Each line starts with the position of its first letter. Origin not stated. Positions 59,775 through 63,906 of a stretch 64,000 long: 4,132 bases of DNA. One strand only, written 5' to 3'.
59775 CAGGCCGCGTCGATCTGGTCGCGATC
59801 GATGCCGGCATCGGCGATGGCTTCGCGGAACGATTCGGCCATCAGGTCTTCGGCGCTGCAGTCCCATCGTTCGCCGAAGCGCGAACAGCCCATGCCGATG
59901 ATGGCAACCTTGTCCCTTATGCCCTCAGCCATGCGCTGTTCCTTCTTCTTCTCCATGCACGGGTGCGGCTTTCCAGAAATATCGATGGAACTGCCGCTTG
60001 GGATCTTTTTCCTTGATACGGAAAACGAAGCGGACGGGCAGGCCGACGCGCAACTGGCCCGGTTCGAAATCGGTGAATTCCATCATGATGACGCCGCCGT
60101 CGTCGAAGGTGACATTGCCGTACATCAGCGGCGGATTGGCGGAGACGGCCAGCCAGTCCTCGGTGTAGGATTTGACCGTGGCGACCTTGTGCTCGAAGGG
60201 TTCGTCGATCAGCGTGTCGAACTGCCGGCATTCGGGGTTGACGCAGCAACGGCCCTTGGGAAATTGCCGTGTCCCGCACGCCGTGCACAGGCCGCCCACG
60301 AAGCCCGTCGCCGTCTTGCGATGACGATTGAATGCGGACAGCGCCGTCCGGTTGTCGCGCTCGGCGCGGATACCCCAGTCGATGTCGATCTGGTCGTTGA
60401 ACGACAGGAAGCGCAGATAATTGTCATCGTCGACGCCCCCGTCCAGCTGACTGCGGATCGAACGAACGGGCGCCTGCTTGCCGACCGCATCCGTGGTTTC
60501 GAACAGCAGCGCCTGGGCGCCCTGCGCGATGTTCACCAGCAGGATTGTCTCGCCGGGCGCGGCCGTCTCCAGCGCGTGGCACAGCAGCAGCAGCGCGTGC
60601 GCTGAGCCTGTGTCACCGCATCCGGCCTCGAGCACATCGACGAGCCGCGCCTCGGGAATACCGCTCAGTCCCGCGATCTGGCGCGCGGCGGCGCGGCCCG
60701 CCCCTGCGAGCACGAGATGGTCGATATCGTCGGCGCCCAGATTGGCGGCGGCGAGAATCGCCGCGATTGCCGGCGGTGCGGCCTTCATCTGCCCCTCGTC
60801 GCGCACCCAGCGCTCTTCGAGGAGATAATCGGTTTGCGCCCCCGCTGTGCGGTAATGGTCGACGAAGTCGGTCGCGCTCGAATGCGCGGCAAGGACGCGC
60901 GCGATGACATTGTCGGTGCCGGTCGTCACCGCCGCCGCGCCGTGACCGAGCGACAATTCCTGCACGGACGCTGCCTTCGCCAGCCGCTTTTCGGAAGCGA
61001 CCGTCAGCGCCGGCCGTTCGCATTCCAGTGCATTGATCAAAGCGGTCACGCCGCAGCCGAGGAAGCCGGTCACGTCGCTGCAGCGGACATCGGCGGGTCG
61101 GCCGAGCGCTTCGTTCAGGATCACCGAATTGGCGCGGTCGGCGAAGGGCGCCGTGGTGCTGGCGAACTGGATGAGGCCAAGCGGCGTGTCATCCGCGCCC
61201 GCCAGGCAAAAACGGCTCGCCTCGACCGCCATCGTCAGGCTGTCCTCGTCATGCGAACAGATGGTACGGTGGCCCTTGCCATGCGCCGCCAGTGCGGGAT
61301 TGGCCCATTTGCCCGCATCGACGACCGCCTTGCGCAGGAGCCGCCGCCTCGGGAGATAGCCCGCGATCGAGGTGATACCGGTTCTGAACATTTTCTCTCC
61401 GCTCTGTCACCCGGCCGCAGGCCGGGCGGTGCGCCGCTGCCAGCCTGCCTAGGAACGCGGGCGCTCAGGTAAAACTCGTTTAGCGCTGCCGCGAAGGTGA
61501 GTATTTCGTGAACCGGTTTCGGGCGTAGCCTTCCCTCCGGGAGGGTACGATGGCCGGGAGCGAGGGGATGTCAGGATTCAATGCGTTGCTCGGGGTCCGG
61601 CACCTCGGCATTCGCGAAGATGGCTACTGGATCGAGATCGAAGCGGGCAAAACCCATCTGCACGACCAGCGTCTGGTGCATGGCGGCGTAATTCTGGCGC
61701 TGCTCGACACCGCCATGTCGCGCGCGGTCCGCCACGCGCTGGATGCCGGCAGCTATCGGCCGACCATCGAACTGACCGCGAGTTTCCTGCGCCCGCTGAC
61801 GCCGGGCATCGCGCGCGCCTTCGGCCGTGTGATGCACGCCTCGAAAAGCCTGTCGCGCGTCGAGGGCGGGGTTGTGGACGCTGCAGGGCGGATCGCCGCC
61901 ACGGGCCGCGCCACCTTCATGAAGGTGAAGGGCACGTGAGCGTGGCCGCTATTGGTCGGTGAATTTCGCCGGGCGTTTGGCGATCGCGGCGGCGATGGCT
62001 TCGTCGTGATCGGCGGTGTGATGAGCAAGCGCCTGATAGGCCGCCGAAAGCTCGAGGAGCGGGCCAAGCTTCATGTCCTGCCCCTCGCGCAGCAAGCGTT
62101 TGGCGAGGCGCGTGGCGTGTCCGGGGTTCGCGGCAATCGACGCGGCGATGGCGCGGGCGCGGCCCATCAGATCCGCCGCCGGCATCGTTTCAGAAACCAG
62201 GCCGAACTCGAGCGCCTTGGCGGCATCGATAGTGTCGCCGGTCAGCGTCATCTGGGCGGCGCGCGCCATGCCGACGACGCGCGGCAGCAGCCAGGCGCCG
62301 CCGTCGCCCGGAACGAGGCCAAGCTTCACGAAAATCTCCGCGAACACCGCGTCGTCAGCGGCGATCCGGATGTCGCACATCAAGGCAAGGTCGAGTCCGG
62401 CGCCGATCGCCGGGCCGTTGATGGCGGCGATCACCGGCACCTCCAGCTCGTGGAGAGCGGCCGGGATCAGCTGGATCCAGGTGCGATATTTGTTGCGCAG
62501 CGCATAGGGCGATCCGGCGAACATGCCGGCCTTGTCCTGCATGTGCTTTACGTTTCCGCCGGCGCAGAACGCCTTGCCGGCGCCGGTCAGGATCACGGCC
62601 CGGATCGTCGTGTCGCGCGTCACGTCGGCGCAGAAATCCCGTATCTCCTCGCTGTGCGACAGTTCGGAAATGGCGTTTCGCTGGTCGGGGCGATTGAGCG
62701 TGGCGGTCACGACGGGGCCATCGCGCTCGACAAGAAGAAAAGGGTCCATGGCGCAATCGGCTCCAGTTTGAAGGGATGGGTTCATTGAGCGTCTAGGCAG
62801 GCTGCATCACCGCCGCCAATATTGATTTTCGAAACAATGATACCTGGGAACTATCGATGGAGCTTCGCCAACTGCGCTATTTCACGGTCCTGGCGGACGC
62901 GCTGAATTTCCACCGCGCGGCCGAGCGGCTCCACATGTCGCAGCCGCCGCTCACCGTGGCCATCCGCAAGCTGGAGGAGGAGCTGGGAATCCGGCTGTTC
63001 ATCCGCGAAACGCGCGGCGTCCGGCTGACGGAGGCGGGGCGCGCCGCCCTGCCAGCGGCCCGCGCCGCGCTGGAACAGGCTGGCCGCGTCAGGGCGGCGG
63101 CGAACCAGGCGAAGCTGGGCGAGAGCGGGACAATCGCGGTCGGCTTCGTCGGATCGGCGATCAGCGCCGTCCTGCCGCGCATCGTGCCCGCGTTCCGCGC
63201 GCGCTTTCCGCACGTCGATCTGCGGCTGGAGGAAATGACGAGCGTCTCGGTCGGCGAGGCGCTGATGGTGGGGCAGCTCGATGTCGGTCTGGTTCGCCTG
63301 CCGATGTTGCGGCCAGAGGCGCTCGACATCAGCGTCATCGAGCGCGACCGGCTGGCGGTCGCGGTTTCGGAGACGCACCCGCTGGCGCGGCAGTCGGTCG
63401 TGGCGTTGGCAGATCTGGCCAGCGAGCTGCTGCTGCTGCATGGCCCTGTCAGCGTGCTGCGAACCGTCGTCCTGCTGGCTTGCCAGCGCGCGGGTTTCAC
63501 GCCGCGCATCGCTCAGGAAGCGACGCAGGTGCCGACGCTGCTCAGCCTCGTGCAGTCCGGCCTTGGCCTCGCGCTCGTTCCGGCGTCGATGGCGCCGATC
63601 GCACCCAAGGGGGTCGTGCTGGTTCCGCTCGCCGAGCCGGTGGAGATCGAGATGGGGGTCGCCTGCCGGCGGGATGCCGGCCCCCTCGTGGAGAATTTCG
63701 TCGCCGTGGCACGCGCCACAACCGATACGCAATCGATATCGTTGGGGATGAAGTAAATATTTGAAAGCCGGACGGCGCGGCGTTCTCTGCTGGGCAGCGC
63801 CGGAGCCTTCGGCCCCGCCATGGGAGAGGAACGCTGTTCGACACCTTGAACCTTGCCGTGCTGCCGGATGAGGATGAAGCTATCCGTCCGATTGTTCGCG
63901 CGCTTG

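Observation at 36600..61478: A 15-nt oriented box (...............) marks the start of ten transcription units in the supercluster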

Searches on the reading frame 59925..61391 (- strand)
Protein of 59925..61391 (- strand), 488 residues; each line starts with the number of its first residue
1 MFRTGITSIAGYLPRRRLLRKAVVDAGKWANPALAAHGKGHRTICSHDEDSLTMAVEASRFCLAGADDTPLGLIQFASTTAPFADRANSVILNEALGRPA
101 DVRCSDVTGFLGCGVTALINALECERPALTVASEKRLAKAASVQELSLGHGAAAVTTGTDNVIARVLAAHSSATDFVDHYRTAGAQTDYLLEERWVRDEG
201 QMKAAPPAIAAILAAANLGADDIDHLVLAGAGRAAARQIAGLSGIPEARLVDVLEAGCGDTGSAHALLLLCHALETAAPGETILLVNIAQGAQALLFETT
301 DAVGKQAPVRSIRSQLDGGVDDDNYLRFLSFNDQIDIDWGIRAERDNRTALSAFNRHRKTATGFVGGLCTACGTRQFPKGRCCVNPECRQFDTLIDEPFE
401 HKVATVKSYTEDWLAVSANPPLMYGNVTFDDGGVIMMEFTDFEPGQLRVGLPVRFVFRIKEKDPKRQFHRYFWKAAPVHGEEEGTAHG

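Call 7: search_protein_families(library=pfam, proteins=[window:59925-61391:-])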
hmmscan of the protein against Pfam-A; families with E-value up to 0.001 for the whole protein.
window:59925-61391:- (488 aa): 2 families
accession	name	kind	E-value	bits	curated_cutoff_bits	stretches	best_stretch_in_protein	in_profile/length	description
PF08541.16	ACP_syn_III_C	-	7.3e-09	36.1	26.6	1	213-292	1-81/90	3-Oxoacyl-[acyl-carrier-protein (ACP)] synthase III C terminal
PF01796.24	OB_ChsH2_C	-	6.9e-06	26.3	27.1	1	404-458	8-65/65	ChsH2, C-terminal OB-fold domain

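Call 63: search_protein_families(library=ncbifam, proteins=[window:59925-61391:-], max_evalue=1e-10)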
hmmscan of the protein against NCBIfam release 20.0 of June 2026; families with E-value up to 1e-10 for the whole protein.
window:59925-61391:- (488 aa): 2 families
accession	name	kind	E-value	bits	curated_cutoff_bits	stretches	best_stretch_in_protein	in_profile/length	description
NF003274.0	PRK04262.1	equivalog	6.5e-31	107.6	244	1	4-306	3-315/347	hydroxymethylglutaryl-CoA synthase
TIGR00748.1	HMG_CoA_syn_Arc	equivalog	2.2e-17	63.3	353.35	1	5-304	3-312/345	hydroxymethylglutaryl-CoA synthase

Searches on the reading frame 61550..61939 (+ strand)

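Call 7: search_protein_families(library=pfam, proteins=[window:61550-61939:+])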
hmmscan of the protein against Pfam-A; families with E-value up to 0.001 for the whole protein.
window:61550-61939:+ (129 aa): 2 families
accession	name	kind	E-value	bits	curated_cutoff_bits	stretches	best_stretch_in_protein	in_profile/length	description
PF03061.28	4HBT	-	5.1e-13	49.6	20.6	1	42-115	3-77/79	Thioesterase superfamily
PF13622.12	4HBT_3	-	4.9e-06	27.2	24.3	1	40-124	8-83/83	Acyl-CoA thioesterase N-terminal domain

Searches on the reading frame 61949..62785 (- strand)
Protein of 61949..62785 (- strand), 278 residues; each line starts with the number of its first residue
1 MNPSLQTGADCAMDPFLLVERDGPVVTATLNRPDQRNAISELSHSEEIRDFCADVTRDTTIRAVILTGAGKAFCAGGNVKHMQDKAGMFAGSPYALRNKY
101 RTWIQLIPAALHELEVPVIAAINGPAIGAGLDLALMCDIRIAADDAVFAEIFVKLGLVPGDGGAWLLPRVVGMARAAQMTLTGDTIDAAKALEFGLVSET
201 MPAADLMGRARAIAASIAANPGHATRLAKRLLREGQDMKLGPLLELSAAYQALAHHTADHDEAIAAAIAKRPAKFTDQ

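Call 7: search_protein_families(library=pfam, proteins=[window:61949-62785:-])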
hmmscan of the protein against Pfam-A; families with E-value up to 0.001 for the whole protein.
window:61949-62785:- (278 aa): 2 families
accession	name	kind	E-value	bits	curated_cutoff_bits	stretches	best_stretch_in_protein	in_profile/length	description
PF00378.25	ECH_1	-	8.9e-53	179.6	27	1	24-278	5-251/251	Enoyl-CoA hydratase/isomerase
PF16113.10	ECH_2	-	5.9e-31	108.6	27.2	1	27-269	3-239/335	Enoyl-CoA hydratase/isomerase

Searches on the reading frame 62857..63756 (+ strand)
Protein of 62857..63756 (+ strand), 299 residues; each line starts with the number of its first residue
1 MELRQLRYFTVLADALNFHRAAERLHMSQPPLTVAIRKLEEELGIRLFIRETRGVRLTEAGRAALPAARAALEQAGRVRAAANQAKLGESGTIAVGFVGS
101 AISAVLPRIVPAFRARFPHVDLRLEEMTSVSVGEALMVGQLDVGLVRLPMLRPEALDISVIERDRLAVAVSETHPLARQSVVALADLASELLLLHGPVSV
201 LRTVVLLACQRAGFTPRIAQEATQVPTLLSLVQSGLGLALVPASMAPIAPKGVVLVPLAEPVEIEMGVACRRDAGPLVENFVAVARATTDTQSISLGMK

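Call 7: search_protein_families(library=pfam, proteins=[window:62857-63756:+])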
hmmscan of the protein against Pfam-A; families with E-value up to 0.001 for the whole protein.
window:62857-63756:+ (299 aa): 2 families
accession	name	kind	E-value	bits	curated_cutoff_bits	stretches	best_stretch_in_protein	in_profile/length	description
PF03466.25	LysR_substrate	-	9.5e-44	149.7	28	1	88-288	3-207/209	LysR substrate binding domain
PF00126.33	HTH_1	-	1.1e-23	83.4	26.6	1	3-62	1-60/60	Bacterial regulatory helix-turn-helix protein, lysR family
